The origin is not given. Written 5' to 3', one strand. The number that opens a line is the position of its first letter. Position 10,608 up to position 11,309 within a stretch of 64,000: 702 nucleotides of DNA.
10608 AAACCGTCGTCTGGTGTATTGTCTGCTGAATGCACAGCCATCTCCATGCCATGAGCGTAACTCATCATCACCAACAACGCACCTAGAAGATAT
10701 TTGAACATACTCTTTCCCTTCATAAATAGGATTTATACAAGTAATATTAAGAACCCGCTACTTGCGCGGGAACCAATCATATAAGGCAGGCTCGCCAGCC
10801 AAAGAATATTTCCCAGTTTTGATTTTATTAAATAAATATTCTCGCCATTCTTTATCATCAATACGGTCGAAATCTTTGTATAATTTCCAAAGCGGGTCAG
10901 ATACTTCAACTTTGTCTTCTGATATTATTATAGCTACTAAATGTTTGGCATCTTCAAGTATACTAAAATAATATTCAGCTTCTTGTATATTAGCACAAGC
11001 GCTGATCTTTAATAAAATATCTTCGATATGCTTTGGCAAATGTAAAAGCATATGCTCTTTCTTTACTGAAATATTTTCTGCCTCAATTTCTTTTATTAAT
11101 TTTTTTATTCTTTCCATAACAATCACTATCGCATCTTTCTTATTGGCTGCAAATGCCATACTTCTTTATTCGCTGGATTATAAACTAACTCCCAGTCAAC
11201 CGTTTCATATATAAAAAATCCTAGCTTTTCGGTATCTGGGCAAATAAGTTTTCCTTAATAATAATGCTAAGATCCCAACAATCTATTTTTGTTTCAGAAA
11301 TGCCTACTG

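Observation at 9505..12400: Accessory island splitting the suf cluster: a duplicated two-gene cassette with decaying copies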

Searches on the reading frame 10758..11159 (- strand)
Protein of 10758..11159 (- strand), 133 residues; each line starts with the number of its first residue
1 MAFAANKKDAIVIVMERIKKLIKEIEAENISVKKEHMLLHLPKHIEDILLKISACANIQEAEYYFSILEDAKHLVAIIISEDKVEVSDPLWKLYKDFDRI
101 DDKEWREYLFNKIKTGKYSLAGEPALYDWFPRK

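Call 5: search_protein_families(library=pfam, max_evalue=1, proteins=[window:10758-11159:-])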
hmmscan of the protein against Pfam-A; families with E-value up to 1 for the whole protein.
window:10758-11159:- (133 aa): 2 families
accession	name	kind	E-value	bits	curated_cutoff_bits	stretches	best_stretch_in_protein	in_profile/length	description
PF24992.1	DUF7777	-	0.0021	18.7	27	1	27-85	30-89/135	Domain of unknown function (DUF7777)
PF12222.14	PNGaseA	-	0.21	10.8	25.3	1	7-71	140-203/336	Peptide N-acetyl-beta-D-glucosaminyl asparaginase amidase A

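Call 6: search_protein_families(library=ncbifam, max_evalue=1, proteins=[window:10758-11159:-])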
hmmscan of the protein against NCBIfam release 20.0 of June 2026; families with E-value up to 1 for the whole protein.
window:10758-11159:- (133 aa): 0 families

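Call 9: find_homologous_proteins(query=window:10758-11159:-, max_evalue=0.01)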
Query window:10758-11159:- (133 aa): 7 proteins with E <= 0.01 among 28 candidates.
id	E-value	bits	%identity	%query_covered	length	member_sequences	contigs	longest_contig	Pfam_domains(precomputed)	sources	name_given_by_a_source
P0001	2.5e-80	285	100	100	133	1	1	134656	PF28101.1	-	-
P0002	8.1e-67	241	92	89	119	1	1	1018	PF28101.1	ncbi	-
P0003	1.1e-51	192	75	89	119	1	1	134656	PF28101.1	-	-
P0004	8.6e-46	173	69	80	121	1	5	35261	PF28101.1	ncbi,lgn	-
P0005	4.1e-37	145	69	73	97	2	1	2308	PF28101.1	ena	-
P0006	1.2e-30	124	61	76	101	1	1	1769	PF28101.1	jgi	-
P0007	9.0e-21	92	44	84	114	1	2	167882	PF28101.1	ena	-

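Call 15: find_encoding_contigs(protein=P0004, flank=10000, max_places=6)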
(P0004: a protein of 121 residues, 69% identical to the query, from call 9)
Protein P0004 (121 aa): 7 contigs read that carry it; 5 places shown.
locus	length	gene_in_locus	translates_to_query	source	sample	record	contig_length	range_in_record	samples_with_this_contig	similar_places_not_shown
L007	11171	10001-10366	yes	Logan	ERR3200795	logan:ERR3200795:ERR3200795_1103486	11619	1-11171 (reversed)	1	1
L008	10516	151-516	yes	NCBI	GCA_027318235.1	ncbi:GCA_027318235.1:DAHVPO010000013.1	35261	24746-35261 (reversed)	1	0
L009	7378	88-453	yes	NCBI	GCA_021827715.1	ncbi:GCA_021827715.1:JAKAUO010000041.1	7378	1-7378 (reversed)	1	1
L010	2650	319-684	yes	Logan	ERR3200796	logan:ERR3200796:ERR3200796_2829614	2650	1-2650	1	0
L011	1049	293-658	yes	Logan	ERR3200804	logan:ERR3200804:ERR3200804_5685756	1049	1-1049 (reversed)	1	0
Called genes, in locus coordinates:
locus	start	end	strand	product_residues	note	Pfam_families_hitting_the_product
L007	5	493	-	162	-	PF00383:dCMP_cyt_deam_1, PF14437:MafB19-deam, PF14439:Bd3614-deam (weak)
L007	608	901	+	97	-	PF22600:MTPAP-like_central (weak), PF01909:NTP_transf_2, PF18765:Polbeta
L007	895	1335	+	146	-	PF08780:NTase_sub_bind, PF01934:HepT-like (weak)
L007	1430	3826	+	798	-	PF02518:HATPase_c, PF00204:DNA_gyraseB, PF01751:Toprim, PF21249:GyrB_hook (weak), PF00986:DNA_gyraseB_C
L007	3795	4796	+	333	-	PF01171:ATP_bind_3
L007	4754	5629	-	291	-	PF00004:AAA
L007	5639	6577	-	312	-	PF00004:AAA, PF07728:AAA_5 (faint)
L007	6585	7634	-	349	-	PF01637:ATPase_2 (faint), PF13191:AAA_16 (faint), PF00004:AAA, PF07728:AAA_5 (weak)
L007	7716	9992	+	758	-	-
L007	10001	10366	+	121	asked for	PF28101:CdiI-like (weak)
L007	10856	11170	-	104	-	?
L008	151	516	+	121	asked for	PF28101:CdiI-like (weak)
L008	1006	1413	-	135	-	-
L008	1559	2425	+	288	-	PF13103:TonB_2 (weak)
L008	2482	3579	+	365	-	PF01168:Ala_racemase_N, PF00842:Ala_racemase_C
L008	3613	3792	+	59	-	-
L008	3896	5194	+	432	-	PF01266:DAO (weak), PF01593:Amino_oxidase, PF13450:NAD_binding_8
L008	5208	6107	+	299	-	PF00106:adh_short (weak), PF04321:RmlD_sub_bind, PF01073:3Beta_HSD, PF01370:Epimerase, PF02719:Polysacc_synt_2, PF07993:NAD_binding_4, PF13460:NAD_binding_10, PF16363:GDP_Man_Dehyd, +1 more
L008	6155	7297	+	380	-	PF00226:DnaJ, PF01556:DnaJ_C, PF00684:DnaJ_CXXCXGXG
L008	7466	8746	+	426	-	-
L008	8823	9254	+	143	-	-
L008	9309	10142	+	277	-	-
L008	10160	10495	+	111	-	-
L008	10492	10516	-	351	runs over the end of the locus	PF09376:NurA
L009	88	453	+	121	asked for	PF28101:CdiI-like (weak)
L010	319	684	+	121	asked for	PF28101:CdiI-like (weak)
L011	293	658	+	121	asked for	PF28101:CdiI-like (weak)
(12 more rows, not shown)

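Call 16: find_encoding_contigs(protein=P0007, flank=10000, max_places=6)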
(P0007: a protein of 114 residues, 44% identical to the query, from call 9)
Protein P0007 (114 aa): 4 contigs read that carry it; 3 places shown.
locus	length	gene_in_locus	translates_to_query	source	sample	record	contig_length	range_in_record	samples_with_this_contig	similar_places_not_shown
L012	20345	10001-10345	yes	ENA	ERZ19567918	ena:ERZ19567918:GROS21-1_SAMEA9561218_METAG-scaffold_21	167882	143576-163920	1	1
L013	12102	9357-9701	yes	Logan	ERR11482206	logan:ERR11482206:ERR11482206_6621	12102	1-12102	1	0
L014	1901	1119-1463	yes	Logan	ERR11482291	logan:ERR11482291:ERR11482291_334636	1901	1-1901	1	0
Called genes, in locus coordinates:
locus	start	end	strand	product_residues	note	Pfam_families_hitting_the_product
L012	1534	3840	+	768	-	-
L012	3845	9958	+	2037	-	PF04830:DUF637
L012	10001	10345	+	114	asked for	PF28101:CdiI-like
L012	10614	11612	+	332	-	-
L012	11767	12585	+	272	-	-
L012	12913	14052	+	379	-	-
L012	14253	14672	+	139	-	-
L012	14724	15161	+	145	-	PF13474:SnoaL_3 (weak), PF14534:DUF4440, PF12680:SnoaL_2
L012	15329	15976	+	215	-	PF01434:Peptidase_M41 (faint)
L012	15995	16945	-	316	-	PF04655:APH_6_hur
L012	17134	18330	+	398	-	-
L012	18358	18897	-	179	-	-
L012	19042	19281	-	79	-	-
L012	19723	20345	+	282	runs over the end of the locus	PF00153:Mito_carr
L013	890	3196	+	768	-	-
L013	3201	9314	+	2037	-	PF04830:DUF637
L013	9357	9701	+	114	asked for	PF28101:CdiI-like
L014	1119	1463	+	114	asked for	PF28101:CdiI-like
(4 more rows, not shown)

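Call 21: search_protein_families(library=pfam, max_evalue=1, proteins=[L007:7716-9992:+, L012:3845-9958:+, L012:1534-3840:+, L012:10614-11612:+, L008:1006-1413:-, P0004, P0007])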
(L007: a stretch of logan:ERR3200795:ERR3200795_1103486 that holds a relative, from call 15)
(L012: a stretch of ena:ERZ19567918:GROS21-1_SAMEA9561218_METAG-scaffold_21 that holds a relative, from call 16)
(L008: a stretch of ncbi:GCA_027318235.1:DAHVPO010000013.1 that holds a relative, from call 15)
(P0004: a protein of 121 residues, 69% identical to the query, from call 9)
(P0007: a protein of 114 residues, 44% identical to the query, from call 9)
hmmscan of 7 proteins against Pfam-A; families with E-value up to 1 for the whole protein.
L007:7716-9992:+ (758 aa): 0 families

L012:3845-9958:+ (2037 aa): 3 families
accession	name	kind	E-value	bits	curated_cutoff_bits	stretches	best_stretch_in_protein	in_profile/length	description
PF04830.18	DUF637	-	1.4e-07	31.8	26.6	1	1517-1671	1-159/168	Possible hemagglutinin (DUF637)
PF04829.18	PT-VENN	-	0.0042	17.6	20.3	1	1736-1771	12-50/52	Pre-toxin domain with VENN motif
PF15378.11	DUF4605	-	0.2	11.9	27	1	1568-1589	5-26/59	Domain of unknown function (DUF4605)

L012:1534-3840:+ (768 aa): 1 family
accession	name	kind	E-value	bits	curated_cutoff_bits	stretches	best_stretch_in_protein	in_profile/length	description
PF19498.4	DUF6033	-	0.016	15.5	25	1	69-91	1-23/205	Protein of unknown function (DUF6033)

L012:10614-11612:+ (332 aa): 6 families
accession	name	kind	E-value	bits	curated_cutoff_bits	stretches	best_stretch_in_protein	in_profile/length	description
PF12796.13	Ank_2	-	0.00077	20.4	27.3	1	95-152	28-87/90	Ankyrin repeats (3 copies)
PF13857.12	Ank_5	-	0.013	16.4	27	0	118-135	39-56/56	Ankyrin repeats (many copies)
PF04906.18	Tweety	-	0.015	14.4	31.8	1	70-146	126-204/431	Tweety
PF13637.12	Ank_4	-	0.042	14.6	22.7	1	114-135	16-37/50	Ankyrin repeats (many copies)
PF11217.13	DUF3013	-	0.12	12.7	25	0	20-79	105-158/160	Protein of unknown function (DUF3013)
PF05073.17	Baculo_p24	-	0.2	12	21.3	1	2-112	58-158/160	Baculovirus P24 capsid protein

L008:1006-1413:- (135 aa): 0 families

P0004 (121 aa): 2 families
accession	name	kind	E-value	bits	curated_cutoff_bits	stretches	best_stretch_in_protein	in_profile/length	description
PF20222.3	DUF6581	-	0.012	15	27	1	12-97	62-149/401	Family of unknown function (DUF6581)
PF15180.11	NPBW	-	0.04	14.2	27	1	16-50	65-100/118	Neuropeptides B and W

P0007 (114 aa): 0 families

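Call 24: search_solved_structures(query=A1, max_evalue=10, show_alignments=2)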
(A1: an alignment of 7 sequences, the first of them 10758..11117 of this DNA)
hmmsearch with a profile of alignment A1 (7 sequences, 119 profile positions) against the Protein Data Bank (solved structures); distinct sequences matched with E-value up to 10: 9.
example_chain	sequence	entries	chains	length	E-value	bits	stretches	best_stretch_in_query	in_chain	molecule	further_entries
8c6j_S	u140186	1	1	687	0.069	16.4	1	53-85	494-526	Crooked neck-like protein 1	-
5mqf_O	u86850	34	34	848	0.1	15.9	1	53-85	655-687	Crooked neck-like protein 1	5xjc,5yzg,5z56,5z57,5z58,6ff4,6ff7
9s4q_Mt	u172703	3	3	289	0.18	15.1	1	7-102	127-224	Kinetochore-associated protein MTW1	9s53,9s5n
9n9g_1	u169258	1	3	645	0.34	14.2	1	14-95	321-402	Kinetochore protein NDC80 homolog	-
1izn_A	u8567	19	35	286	0.43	13.9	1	32-79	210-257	CapZ alpha-1 subunit | F-actin-capping protein subunit alpha-1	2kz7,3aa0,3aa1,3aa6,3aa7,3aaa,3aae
2kxp_A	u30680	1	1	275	0.46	13.8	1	32-79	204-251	F-actin-capping protein subunit alpha-1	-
8hnp_A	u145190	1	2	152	0.54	13.6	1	29-79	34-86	Archaeal transcription regulator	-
8hno_A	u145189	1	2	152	0.59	13.4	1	29-79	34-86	Archaeal transcription regulator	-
9l5r_J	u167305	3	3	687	1.8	11.9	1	53-85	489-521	Suppressor of forked domain-containing protein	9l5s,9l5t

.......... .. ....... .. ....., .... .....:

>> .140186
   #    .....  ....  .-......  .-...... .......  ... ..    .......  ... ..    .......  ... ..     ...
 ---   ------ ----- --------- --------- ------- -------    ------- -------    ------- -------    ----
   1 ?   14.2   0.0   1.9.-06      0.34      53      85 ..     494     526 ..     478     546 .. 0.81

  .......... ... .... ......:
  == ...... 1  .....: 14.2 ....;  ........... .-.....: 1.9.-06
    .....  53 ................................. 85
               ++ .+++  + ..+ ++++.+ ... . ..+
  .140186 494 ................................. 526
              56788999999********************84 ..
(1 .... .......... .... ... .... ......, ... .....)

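Call 25: find_encoding_contigs(protein=P0002, flank=10000)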
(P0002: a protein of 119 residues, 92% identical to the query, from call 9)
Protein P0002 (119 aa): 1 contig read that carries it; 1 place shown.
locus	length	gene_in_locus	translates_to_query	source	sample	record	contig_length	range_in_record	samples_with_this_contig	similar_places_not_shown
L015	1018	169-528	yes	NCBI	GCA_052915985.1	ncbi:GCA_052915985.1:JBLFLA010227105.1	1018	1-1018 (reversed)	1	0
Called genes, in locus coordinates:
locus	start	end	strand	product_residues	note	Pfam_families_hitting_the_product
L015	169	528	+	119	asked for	PF28101:CdiI-like (weak)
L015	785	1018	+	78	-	?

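Call 26: find_encoding_contigs(protein=P0005, flank=10000)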
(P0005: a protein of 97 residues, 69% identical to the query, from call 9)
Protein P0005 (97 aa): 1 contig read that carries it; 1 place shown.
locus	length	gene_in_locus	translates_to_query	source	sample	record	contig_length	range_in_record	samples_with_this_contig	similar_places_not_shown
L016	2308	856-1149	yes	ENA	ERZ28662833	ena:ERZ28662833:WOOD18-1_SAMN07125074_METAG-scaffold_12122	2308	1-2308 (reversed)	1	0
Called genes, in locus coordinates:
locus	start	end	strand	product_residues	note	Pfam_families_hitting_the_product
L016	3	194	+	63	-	?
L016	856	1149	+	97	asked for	PF28101:CdiI-like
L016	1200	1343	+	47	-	-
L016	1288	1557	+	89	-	-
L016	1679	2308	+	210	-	?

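Call 27: find_encoding_contigs(protein=P0006, flank=10000)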
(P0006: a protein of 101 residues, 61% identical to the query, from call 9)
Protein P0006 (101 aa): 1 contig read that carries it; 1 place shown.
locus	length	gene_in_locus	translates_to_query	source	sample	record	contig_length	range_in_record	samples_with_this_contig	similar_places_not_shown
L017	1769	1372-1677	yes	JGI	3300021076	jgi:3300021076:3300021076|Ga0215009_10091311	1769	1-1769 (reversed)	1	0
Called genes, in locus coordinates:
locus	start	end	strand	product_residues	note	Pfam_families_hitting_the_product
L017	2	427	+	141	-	?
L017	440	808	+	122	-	-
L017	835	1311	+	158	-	-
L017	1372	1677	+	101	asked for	PF28101:CdiI-like (weak)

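Call 33: search_solved_structures(query=L007:9600-9992:+, max_evalue=10, show_alignments=3)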
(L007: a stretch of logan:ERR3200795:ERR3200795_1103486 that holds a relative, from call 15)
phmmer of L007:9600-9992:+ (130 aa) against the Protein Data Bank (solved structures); distinct sequences matched with E-value up to 10: 1.
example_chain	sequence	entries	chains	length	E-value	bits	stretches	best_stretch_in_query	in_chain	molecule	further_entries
5i4q_A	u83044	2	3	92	6.6e-15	58.5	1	54-128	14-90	Contact-dependent inhibitor A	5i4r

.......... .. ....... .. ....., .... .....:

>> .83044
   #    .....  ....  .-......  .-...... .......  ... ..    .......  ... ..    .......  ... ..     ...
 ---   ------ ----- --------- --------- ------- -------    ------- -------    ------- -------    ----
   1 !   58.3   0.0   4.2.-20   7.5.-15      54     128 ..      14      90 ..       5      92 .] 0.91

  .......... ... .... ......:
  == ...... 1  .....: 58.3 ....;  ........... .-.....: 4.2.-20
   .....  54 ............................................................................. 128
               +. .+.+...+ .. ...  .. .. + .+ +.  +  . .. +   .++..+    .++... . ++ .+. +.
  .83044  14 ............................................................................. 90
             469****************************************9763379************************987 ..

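Call 41: predict_structure(alignment_id=A1)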
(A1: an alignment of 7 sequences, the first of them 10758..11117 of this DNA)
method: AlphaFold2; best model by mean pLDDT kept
length: 119 residues; sequences in the alignment: 7
mean_pLDDT: 92.1   pTM: 0.84
mean pLDDT of the five models: 92.1, 91.7, 90.8, 90.1, 90.0
residues with pLDDT >= 90: 98; 70-90: 17; 50-70: 4; < 50: 0
segments of 3 or more residues with pLDDT < 50: none
pLDDT, mean of each block of 10 residues (from residue 1): 89 91 94 96 96 96 90 94 92 96 93 78
secondary structure, 60 per line:
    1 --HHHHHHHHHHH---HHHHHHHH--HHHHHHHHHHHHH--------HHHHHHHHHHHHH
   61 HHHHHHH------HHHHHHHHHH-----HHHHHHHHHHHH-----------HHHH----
elements in order: H3-13 H17-24 H27-39 H48-67 H74-83 H89-100 H112-115

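Call 45: fold_search(model_id=the predicted structure, library=pdb)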
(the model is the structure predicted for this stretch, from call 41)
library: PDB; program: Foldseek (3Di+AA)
matches with E <= 10: 125; with E <= 0.001: 0
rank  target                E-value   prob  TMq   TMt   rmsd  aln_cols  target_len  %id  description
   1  8xxn_CD               7.5e-01  0.25  0.30  0.13   8.8       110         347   19  Cryo-EM structure of the human 43S ribosome with PDCD4 (released 2024-05-01)
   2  2k5b_MODEL_1_B        1.3e+00  0.13  0.25  0.24  13.1       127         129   14  Human CDC37-HSP90 docking model based on NMR (released 2008-12-09)
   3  5k7v_A                1.8e+00  0.33  0.39  0.21   7.3       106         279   11  Computational Design of Self-Assembling Cyclic Protein Homooligomers (released 2017-04-12)
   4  8dz8_C                1.8e+00  0.23  0.34  0.39   7.3       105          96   14  Neoleukin 4, a de novo designed IL-4 mimetic (released 2023-03-29)
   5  8dz8_F                1.9e+00  0.18  0.31  0.37   8.5       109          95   11  Neoleukin 4, a de novo designed IL-4 mimetic (released 2023-03-29)
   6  6dg6_C                1.9e+00  0.14  0.30  0.33   7.7       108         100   19  Structure of a de novo designed Interleukin-2/Interleukin-15 mimetic (released 2019-01-16)
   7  2gsc_D                2.0e+00  0.28  0.38  0.39   7.3       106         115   13  Crystal Structure of the Conserved Hypothetical Cytosolic Protein Xcc0516 from Xanthomonas campestris (released 2006-10-03)
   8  3sla_E                2.0e+00  0.14  0.28  0.22  11.6       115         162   11  X-ray structure of first four repeats of human beta-catenin (released 2012-02-29)
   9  4ntj                  2.3e+00  0.20  0.35  0.14  13.6       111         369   11  Structure of the human P2Y12 receptor in complex with an antithrombotic drug (released 2014-03-26)
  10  8dz8_G                2.3e+00  0.16  0.32  0.38   8.7       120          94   14  Neoleukin 4, a de novo designed IL-4 mimetic (released 2023-03-29)
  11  2ios                  2.5e+00  0.12  0.30  0.29   9.7       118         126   18  Crystal structure of the C-terminal MA3 domain of Pdcd4 (mouse); form 3 (released 2006-11-14)
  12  6dg6_F                2.7e+00  0.13  0.31  0.35   7.2       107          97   18  Structure of a de novo designed Interleukin-2/Interleukin-15 mimetic (released 2019-01-16)
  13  1us7_B                2.9e+00  0.11  0.26  0.19   9.9       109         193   11  Complex of Hsp90 and P50 (released 2004-01-15)
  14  3kjy_B                3.4e+00  0.21  0.44  0.27  11.1       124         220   10  Crystal structure of reduced HOMO SAPIENS CLIC3 (released 2009-11-17)
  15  4xpx                  3.7e+00  0.07  0.26  0.24  10.8       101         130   20  Crystal structure of hemerythrin:wild-type (released 2015-04-29)
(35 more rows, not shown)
